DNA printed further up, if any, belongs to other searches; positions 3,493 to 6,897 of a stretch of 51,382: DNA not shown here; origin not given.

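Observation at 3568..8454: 1628-aa fusion of a secreted M28/PA-like domain with apparently lost zinc ligands to an FtsX/MacB permease module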

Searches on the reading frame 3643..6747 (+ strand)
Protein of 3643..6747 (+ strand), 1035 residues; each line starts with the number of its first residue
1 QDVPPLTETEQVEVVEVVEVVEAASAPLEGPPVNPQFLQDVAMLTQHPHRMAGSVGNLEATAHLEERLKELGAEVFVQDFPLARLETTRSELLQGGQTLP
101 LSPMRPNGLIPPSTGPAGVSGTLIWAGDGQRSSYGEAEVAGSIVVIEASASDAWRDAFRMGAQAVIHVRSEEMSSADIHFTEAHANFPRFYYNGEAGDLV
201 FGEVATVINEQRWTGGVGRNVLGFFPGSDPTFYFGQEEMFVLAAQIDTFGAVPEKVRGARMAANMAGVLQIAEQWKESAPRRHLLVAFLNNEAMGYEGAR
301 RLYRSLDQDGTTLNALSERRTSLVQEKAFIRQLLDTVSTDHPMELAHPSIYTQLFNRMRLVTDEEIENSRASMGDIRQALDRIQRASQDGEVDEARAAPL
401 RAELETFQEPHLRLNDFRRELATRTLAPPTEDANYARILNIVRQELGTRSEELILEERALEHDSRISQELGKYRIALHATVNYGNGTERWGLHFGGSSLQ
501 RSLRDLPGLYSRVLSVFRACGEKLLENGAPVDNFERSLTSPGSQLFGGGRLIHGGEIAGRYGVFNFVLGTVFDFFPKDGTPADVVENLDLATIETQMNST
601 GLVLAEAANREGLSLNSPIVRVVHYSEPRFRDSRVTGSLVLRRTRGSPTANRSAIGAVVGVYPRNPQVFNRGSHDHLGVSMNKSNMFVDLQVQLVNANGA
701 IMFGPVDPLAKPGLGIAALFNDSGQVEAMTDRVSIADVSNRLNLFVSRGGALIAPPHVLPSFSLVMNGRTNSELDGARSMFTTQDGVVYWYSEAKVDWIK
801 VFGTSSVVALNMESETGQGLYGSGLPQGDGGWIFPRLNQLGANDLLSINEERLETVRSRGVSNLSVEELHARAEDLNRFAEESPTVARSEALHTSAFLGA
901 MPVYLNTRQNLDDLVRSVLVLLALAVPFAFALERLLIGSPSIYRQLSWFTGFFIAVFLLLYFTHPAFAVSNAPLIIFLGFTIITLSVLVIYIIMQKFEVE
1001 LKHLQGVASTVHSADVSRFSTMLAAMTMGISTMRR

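Call 42: search_protein_representatives(alignment_id=A3)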
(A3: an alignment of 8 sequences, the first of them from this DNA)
Query: 8 sequences, 902 profile positions. Proteins with E-value up to 0.001 (for the whole library): 15548; up to 1e-10: 3325; up to 1e-30: 1514. The best 150 are listed.
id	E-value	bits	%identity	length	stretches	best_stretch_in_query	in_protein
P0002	0.0e+00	1054.7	-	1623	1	1-902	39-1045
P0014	2.9e-282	955.3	-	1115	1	3-902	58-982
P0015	1.7e-274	929.6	-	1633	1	4-902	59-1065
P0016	3.3e-270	915.5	-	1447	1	1-902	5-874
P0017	1.4e-265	900.1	-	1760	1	1-902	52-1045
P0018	1.8e-256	870.0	-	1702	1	11-902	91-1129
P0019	4.0e-256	868.8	-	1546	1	2-902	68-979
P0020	7.3e-256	868.0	-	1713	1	3-902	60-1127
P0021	1.1e-255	867.4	-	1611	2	358-902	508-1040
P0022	1.7e-255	866.8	-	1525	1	2-901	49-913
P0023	2.8e-254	862.7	-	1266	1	20-902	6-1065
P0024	3.9e-253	859.0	-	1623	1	15-902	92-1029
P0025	1.5e-250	850.4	-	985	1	3-902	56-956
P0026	1.2e-249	847.4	-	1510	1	3-902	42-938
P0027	1.8e-249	846.8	-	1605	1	2-902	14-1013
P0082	1.5e-214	731.2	-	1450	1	3-902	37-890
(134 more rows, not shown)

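Call 62: predict_structure(alignment_id=A8)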
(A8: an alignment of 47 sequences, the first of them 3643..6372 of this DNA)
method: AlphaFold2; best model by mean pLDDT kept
length: 910 residues; sequences in the alignment: 47
mean_pLDDT: 92.3   pTM: 0.91
mean pLDDT of the five models: 92.3, 91.3, 90.5, 90.5, 90.2
residues with pLDDT >= 90: 767; 70-90: 90; 50-70: 42; < 50: 11
segments of 3 or more residues with pLDDT < 50: 1-3, 25-28, 815-817
pLDDT, mean of each block of 10 residues (from residue 1): 58 70 54 94 98 98 98 98 96 97 97 95 97 96 97 96 97 91 96 96 98 96 98 97 97 97 98 97 98 96 89 75 97 96 94 96 93 93 90 95 96 96 88 94 97 97 97 97 96 91 91 95 97 84 78 95 96 94 97 97 98 94 92 95 90 96 69 76 90 96 89 88 95 93 96 87 94 96 95 95 91 63 84 92 94 93 95 98 96 95 92
secondary structure, 60 per line:
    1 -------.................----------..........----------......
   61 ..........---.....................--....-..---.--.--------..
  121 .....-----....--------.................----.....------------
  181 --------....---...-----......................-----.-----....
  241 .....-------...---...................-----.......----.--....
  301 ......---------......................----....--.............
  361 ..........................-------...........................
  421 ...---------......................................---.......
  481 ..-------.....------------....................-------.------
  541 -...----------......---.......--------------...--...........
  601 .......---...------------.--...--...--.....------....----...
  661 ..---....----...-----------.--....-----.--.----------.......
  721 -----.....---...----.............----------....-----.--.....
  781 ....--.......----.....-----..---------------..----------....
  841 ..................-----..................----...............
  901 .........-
elements in order (helices of 4 or more, strands of 3 or more residues): H8-24 H35-44 H55-70 E74-94 E97-100 E119-125 H131-134 E143-147 H148-159 E164-168 E189-192 E204-225 E237-245 H259-277 E283-289 H297-306 H316-337 H342-345 H348-386 H394-423 H433-470 E474-482 E490-494 H507-526 H555-560 E564-570 H590-607 E629-631 E634-636 E639-643 E650-653 E658-662 H666-669 E691-694 E714-720 E726-730 E741-753 E764-767 E779-784 E787-793 E798-802 H837-858 H864-881 H886-909

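Call 64: fold_search(model_id=the predicted structure, library=pdb)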
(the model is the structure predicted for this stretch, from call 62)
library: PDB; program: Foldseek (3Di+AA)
matches with E <= 10: 633; with E <= 0.001: 142
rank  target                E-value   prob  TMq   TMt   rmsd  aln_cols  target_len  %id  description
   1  2ek8                  1.2e-17  1.00  0.27  0.54   8.9       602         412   12  Aminopeptidase from Aneurinibacillus sp. strain AM-1 (released 2008-03-25)
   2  6hc6_A                9.9e-17  1.00  0.29  0.58   8.9       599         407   12  The structure of BSAP, a zinc aminopeptidase from Bacillus subtilis (released 2019-08-28)
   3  6hc6_C                3.7e-16  1.00  0.30  0.60   7.0       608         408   13  The structure of BSAP, a zinc aminopeptidase from Bacillus subtilis (released 2019-08-28)
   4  6hc7_A                8.8e-16  1.00  0.30  0.58   7.4       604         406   12  The crystal structure of BSAP, a zinc aminopeptidase from Bacillus subtilis (medium resolution) (released 2019-08-28)
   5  8acg_C                7.7e-14  1.00  0.25  0.45  13.5       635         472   10  Structure of Pseudomonas aeruginosa aminopeptidase, PaAP_T E340A mutant (released 2023-07-12)
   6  6okd_A                1.2e-13  1.00  0.20  0.28   8.2       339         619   16  Crystal Structure of human transferrin receptor in complex with a cystine-dense peptide (released 2020-04-15)
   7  6okd_B                2.2e-13  1.00  0.21  0.29   7.6       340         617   17  Crystal Structure of human transferrin receptor in complex with a cystine-dense peptide (released 2020-04-15)
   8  8acr                  2.4e-13  1.00  0.25  0.44  12.3       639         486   10  Structure of Pseudomonas aeruginosa aminopeptidase, PaAP (released 2023-07-12)
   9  9gh7_A                2.6e-13  1.00  0.20  0.27   8.0       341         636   16  Complex of human TfR1 with a potent bicyclic peptide (released 2025-04-30)
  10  6wrv_E                2.6e-13  1.00  0.20  0.27   7.8       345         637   15  Crystal structure of computationally designed protein 3DS18 in complex with the human Transferrin receptor ectodomain (released 2021-04-28)
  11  6wrw_B                2.9e-13  1.00  0.20  0.27   7.9       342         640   15  Crystal structure of computationally designed protein 2DS25.5 in complex with the human Transferrin receptor ectodomai (released 2021-04-28)
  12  3s9l_B                3.4e-13  1.00  0.20  0.27   8.3       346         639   15  Complex between transferrin receptor 1 and transferrin with iron in the N-Lobe, cryocooled 2 (released 2011-08-10)
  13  7zqs_B                4.2e-13  1.00  0.28  0.37  10.5       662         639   11  Cryo-EM Structure of Human Transferrin Receptor 1 bound to DNA Aptamer (released 2022-08-17)
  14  8ack_A                4.2e-13  1.00  0.25  0.45  11.9       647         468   10  Structure of Pseudomonas aeruginosa aminopeptidase, PaAP (released 2023-07-12)
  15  8acg_D                5.0e-13  1.00  0.26  0.46  12.5       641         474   10  Structure of Pseudomonas aeruginosa aminopeptidase, PaAP_T E340A mutant (released 2023-07-12)
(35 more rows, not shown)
